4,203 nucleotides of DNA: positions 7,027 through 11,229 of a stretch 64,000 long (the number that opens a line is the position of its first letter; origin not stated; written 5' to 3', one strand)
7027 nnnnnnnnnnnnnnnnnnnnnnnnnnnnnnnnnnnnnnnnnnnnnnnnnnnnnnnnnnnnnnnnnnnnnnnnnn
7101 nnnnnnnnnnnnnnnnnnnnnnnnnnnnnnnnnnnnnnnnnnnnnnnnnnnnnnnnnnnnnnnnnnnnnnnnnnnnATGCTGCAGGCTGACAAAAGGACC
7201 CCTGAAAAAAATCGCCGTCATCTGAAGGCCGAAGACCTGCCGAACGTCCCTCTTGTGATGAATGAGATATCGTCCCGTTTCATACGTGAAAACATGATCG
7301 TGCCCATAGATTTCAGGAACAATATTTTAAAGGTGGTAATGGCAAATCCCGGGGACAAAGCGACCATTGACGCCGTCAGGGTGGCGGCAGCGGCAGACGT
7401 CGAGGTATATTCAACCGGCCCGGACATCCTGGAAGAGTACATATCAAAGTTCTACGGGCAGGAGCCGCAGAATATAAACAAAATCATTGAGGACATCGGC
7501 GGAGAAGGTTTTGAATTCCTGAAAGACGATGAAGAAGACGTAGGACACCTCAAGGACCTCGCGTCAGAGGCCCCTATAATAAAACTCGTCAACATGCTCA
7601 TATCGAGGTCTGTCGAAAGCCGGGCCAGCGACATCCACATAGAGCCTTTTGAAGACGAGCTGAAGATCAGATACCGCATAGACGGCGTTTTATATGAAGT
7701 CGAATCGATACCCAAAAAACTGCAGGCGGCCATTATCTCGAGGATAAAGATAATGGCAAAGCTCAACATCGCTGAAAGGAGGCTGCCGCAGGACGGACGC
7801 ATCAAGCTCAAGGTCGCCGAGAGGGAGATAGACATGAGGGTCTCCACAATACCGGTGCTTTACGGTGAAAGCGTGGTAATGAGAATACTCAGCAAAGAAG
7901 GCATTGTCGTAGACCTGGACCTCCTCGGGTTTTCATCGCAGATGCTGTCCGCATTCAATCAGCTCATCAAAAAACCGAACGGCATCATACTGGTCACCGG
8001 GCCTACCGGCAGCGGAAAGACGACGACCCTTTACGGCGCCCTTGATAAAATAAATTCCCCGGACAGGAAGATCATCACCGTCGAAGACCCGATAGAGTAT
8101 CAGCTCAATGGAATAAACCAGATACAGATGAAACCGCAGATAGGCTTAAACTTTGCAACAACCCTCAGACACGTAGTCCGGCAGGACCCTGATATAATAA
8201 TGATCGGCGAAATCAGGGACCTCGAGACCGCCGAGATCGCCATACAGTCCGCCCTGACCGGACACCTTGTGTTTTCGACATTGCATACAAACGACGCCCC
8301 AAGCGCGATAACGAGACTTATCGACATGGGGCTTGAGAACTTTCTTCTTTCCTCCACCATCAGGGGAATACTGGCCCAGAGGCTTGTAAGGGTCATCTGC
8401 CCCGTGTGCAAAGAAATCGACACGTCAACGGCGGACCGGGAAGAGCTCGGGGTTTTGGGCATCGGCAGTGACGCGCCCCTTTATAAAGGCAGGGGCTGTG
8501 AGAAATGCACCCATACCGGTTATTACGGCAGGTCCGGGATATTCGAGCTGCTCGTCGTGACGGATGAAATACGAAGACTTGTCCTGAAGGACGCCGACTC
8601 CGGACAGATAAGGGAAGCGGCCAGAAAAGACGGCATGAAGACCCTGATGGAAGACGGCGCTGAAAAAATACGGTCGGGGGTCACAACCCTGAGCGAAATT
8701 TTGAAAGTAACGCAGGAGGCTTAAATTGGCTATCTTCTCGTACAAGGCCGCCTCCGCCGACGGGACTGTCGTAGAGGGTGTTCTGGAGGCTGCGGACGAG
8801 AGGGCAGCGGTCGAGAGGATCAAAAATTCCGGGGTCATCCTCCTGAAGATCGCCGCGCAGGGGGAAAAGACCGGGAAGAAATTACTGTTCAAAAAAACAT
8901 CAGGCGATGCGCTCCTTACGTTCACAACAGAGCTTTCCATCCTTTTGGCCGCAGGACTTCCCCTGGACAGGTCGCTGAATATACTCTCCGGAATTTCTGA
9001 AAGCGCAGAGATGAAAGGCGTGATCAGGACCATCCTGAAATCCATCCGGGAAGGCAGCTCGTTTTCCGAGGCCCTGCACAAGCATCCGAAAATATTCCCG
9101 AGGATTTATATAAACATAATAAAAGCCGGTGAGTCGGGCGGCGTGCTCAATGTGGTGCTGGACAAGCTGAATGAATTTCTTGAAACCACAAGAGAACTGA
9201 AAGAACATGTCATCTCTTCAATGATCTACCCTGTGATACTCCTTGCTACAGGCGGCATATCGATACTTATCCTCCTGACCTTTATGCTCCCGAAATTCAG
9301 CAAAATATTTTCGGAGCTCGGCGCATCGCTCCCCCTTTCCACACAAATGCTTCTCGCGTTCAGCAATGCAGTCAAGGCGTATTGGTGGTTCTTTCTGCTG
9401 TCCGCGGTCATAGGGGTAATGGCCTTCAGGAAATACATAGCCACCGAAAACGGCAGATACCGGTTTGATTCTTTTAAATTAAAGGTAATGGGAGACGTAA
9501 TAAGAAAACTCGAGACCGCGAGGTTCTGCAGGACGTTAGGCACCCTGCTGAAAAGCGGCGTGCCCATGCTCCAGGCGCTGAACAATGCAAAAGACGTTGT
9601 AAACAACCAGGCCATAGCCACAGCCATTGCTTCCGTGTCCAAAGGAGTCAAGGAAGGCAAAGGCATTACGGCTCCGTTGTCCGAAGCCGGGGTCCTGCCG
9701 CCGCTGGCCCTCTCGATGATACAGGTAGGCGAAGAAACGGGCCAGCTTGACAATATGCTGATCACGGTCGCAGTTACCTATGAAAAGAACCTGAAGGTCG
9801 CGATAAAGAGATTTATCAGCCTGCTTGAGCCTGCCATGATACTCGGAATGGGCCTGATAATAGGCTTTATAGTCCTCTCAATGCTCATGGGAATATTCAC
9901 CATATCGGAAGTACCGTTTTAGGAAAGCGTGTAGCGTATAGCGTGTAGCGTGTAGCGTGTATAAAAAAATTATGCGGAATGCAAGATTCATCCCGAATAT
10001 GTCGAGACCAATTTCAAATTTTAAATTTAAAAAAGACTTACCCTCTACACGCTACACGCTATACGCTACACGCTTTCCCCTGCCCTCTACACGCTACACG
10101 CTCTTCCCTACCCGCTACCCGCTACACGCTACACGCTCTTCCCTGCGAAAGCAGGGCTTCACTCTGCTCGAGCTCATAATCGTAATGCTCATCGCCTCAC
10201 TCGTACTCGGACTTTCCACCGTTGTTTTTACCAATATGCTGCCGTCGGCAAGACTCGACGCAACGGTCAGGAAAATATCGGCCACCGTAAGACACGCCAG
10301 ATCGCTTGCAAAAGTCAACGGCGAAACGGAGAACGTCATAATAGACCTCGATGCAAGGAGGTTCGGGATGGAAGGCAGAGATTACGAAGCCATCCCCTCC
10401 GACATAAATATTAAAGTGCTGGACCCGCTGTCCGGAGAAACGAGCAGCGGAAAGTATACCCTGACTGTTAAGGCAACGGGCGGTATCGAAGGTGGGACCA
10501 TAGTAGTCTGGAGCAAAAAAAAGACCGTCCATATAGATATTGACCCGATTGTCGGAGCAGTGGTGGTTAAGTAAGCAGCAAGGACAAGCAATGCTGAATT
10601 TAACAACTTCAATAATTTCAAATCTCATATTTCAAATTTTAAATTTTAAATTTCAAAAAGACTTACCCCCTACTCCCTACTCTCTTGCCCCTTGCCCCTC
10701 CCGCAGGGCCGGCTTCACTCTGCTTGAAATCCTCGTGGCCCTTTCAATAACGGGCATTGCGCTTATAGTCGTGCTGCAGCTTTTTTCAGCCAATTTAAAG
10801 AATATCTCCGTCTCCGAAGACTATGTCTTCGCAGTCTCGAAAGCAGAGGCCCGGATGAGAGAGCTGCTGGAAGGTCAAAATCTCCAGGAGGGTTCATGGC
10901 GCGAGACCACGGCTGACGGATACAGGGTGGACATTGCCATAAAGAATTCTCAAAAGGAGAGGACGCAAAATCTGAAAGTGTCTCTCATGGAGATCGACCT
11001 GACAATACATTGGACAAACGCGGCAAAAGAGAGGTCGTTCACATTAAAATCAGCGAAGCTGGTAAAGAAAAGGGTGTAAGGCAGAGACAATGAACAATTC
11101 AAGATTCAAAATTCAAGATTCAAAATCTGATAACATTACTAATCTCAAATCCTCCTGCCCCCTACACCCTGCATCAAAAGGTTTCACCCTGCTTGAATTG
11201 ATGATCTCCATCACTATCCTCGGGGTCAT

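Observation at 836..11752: Compact haem-sensing, sigma-54 and c-di-GMP module joined to a HAMP / heptahaem cytochrome / HAMP / GspE / GspF / minor-pseudopilin operon with no secretin or major pilin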

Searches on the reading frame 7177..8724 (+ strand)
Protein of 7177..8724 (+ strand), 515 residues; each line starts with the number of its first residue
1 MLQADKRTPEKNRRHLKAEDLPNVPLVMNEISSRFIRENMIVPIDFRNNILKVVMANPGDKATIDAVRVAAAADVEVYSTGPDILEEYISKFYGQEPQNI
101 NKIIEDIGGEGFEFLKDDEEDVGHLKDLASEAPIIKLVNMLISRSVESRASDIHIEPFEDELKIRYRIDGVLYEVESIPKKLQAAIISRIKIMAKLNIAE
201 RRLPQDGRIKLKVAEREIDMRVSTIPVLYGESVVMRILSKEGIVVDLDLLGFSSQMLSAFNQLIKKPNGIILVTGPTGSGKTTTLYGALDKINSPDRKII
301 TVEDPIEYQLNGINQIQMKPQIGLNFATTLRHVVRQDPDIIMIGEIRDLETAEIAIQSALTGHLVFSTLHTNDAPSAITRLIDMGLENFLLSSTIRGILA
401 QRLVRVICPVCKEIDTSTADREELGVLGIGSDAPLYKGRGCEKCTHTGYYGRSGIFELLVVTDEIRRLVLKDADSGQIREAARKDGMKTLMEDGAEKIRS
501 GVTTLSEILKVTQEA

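Call 3: search_protein_families(library=pfam, proteins=[window:7177-8724:+], max_evalue=0.01)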
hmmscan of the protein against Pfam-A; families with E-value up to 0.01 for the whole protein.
window:7177-8724:+ (515 aa): 8 families
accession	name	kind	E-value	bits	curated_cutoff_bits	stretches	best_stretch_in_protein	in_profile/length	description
PF00437.27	T2SSE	-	2.5e-143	477.7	24.9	1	129-509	3-369/370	Type II/IV secretion system protein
PF05157.20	MshEN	-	7.6e-10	39.1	23.1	1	15-97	5-88/90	MshEN domain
PF25199.1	nSTAND_NTPase5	-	0.00019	21.7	34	1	263-313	36-87/145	Novel STAND NTPase 5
PF13401.12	AAA_22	-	0.0016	19.2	27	1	267-303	4-40/130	AAA domain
PF13604.12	AAA_30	-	0.0021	18.3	27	1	258-299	8-49/191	AAA domain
PF13191.12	AAA_16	-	0.0048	17.8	32.6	1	256-295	12-51/167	AAA ATPase domain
PF13173.12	AAA_14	-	0.0068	16.9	27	0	268-360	2-85/129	AAA domain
PF13555.12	AAA_29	-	0.0081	16.3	27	0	266-285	20-39/61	P-loop containing region of AAA domain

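Call 4: search_protein_families(library=ncbifam, proteins=[window:7177-8724:+], max_evalue=0.01)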
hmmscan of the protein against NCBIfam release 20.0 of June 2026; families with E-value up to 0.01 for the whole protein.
window:7177-8724:+ (515 aa): 22 families
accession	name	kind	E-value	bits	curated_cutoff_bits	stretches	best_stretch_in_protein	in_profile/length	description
TIGR02533.1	type_II_gspE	equivalog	9.1e-204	677.6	630.25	1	29-512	2-486/486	type II secretion system ATPase GspE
TIGR02538.1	type_IV_pilB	equivalog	4.8e-176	586.7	675.65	1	24-513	67-563/564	type IV-A pilus assembly ATPase PilB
NF053534.1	T4PilAsmATPsTfpB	equivalog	4.2e-149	497.6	850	1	23-512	89-582/584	type IV pilus assembly ATPase TfpB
NF007755.0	PRK10436.1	equivalog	2.7e-145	484.6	617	1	41-512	19-459/465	type II secretion system protein GspE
NF041000.1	ATPase_ComGA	equivalog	3.9e-79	265.4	300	1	140-405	2-266/267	competence type IV pilus ATPase ComGA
TIGR01420.1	pilT_fam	subfamily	7.9e-57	193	319.1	1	139-405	3-269/343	PilT/PilU family type 4a pilus ATPase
TIGR02525.1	plasmid_TraJ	equivalog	9.5e-30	103.8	368.3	1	232-385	119-273/372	plasmid transfer ATPase TraJ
TIGR02524.1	dot_icm_DotB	equivalog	2.8e-23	82.7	463.3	1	263-400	129-275/358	Dot/Icm type IV secretion system ATPase DotB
NF058587.1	archaellum_moto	equivalog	1.7e-17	63.4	550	1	230-382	236-394/527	archaellum flagellar ATPase motor FlaI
TIGR02782.1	TrbB_P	equivalog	3.9e-17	62.5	304.55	1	262-384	131-255/303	P-type conjugative transfer ATPase TrbB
NF010469.0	PRK13894.1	subfamily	2e-14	53.7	508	1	263-410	145-292/320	conjugal transfer ATPase TrbB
TIGR02788.1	VirB11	equivalog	4e-14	52.3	249.95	1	269-388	145-269/308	P-type DNA transfer ATPase VirB11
NF010407.0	PRK13833.1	subfamily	2.9e-13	49.9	499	1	271-384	147-262/323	conjugal transfer protein TrbB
TIGR03819.1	heli_sec_ATPase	hypoth_equivalog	9.9e-12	44.7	373.15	1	233-399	142-315/340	TadA family conjugal transfer-associated ATPase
NF053672.1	bindosome_BasE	exception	3.8e-10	39.1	1000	1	252-383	254-390/512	bindosome assembly system ATPase subunit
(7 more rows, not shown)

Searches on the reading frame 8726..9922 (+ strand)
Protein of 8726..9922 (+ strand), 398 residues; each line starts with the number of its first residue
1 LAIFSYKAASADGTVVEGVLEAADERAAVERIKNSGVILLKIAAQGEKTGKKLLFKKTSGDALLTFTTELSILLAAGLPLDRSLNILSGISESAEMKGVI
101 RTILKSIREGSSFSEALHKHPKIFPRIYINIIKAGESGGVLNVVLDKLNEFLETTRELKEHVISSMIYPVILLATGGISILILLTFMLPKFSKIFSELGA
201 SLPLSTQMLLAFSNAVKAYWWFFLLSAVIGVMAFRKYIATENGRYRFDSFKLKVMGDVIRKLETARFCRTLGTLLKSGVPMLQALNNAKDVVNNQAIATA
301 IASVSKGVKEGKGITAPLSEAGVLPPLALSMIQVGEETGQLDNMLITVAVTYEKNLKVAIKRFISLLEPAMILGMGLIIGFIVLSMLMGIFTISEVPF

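Call 3: search_protein_families(library=pfam, proteins=[window:8726-9922:+], max_evalue=0.01)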
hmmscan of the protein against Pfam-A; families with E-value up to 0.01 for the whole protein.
window:8726-9922:+ (398 aa): 1 family
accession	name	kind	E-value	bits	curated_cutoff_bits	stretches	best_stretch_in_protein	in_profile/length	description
PF00482.28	T2SSF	-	1.5e-60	203.1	25.2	2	66-189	1-125/125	Type II secretion system (T2SS), protein F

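Call 4: search_protein_families(library=ncbifam, proteins=[window:8726-9922:+], max_evalue=0.01)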
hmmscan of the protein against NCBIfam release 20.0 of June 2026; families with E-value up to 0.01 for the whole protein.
window:8726-9922:+ (398 aa): 6 families
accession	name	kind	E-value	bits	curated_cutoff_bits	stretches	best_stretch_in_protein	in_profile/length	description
TIGR02120.1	GspF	equivalog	1.1e-114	383.8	424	1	4-394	1-398/401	type II secretion system inner membrane protein GspF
NF047826.1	T3SSXpsF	equivalog_domain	1.1e-96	324.2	650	1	1-394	1-401/405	type II secretion system protein XpsF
NF052606.1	T4PiliAsmPilCMyx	equivalog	2.3e-89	300.1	700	1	2-395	20-416/419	type IV pilus assembly protein PilC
NF052607.1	T4PiliAsmPilCThrm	equivalog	2e-87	293.9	700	1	1-393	1-400/406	type IV pilus assembly protein PilC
NF007861.0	PRK10573.1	equivalog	1.5e-70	238.3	401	1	3-396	6-397/401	protein transport protein HofC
NF041012.2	T4P_ComGB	equivalog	7.8e-38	130.6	240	1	65-393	5-330/332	competence type IV pilus assembly protein ComGB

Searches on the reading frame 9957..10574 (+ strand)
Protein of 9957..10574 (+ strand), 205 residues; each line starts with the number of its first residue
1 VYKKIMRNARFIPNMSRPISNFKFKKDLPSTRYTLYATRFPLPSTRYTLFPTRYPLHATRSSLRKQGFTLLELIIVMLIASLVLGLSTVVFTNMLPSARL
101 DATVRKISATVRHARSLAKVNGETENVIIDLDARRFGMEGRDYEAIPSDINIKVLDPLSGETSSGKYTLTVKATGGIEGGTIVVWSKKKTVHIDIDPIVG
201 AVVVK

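Call 3: search_protein_families(library=pfam, proteins=[window:9957-10574:+], max_evalue=0.01)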
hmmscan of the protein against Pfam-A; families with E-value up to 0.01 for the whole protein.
window:9957-10574:+ (205 aa): 1 family
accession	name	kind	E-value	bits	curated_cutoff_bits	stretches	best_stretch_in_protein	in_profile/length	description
PF07963.17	N_methyl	-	9.6e-07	28.6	21.2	1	64-86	3-25/27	Prokaryotic N-terminal methylation motif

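Call 4: search_protein_families(library=ncbifam, proteins=[window:9957-10574:+], max_evalue=0.01)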
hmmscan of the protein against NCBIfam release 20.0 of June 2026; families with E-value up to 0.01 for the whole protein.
window:9957-10574:+ (205 aa): 8 families
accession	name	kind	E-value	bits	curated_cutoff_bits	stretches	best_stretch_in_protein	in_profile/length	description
NF047827.1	T3SSXpsH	equivalog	2e-12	47.1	160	1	66-202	1-137/145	type II secretion system protein XpsH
TIGR01708.2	typeII_sec_gspH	equivalog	9.7e-10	38.7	80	1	66-140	2-76/169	type II secretion system minor pseudopilin GspH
TIGR02596.1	TIGR02596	subfamily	1.1e-08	35.3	70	1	68-119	1-52/196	Verru_Chthon cassette protein D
NF040982.1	ComGD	equivalog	1.6e-08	35.1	70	1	66-192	2-126/139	competence type IV pilus minor pilin ComGD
NF007800.0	PRK10506.1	equivalog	4.8e-06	26.5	158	1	62-132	5-75/163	prepilin peptidase-dependent protein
TIGR02532.1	IV_pilin_GFxxxE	domain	7e-06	25.7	16.3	1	65-86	1-22/24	prepilin-type N-terminal cleavage/methylation domain-containing protein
NF007848.0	PRK10557.1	equivalog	0.00082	18.7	120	1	59-92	4-36/192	prepilin peptidase-dependent protein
TIGR01710.1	typeII_sec_gspG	equivalog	0.0045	17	88.85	1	66-109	1-44/134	type II secretion system major pseudopilin GspG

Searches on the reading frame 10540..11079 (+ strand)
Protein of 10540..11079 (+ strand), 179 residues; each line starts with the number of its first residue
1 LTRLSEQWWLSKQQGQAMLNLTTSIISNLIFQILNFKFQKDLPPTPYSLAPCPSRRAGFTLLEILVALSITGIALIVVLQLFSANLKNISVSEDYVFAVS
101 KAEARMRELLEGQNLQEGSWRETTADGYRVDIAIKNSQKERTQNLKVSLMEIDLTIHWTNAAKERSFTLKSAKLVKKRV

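Call 3: search_protein_families(library=pfam, proteins=[window:10540-11079:+], max_evalue=0.01)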
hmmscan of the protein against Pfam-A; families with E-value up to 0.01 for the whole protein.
window:10540-11079:+ (179 aa): 1 family
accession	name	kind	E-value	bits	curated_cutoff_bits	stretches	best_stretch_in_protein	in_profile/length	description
PF07963.17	N_methyl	-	1.5e-07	31.2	21.2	1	54-79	2-27/27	Prokaryotic N-terminal methylation motif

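Call 4: search_protein_families(library=ncbifam, proteins=[window:10540-11079:+], max_evalue=0.01)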
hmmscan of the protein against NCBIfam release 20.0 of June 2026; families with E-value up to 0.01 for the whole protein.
window:10540-11079:+ (179 aa): 10 families
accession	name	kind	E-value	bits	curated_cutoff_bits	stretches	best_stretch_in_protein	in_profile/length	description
TIGR01707.1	gspI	equivalog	4.7e-10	39.9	44.35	1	58-114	1-57/101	type II secretion system minor pseudopilin GspI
NF047828.1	T3SSXpsI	equivalog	1e-07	32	150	1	58-176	3-128/132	type II secretion system protein XpsI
TIGR02532.1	IV_pilin_GFxxxE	domain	5.4e-05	22.9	16.3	1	56-79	1-24/24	prepilin-type N-terminal cleavage/methylation domain-containing protein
TIGR01711.1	gspJ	equivalog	0.00078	19.3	64.85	1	57-142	1-78/192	type II secretion system minor pseudopilin GspJ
TIGR01708.2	typeII_sec_gspH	equivalog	0.0011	19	80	1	57-85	2-30/169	type II secretion system minor pseudopilin GspH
TIGR02598.1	TIGR02598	subfamily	0.0013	18.9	51.4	1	58-125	1-62/151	Verru_Chthon cassette protein B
NF007848.0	PRK10557.1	equivalog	0.0015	17.9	120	1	53-91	7-45/192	prepilin peptidase-dependent protein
NF041002.1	pilin_ComGF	equivalog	0.0039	17.4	80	1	57-89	2-34/139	competence type IV pilus minor pilin ComGF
TIGR02599.1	TIGR02599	subfamily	0.0039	16.5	256.5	1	58-92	1-35/361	Verru_Chthon cassette protein C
NF041013.1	T4P_ComGE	equivalog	0.0054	16.8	49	1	58-93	5-40/83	competence type IV pilus minor pilin ComGE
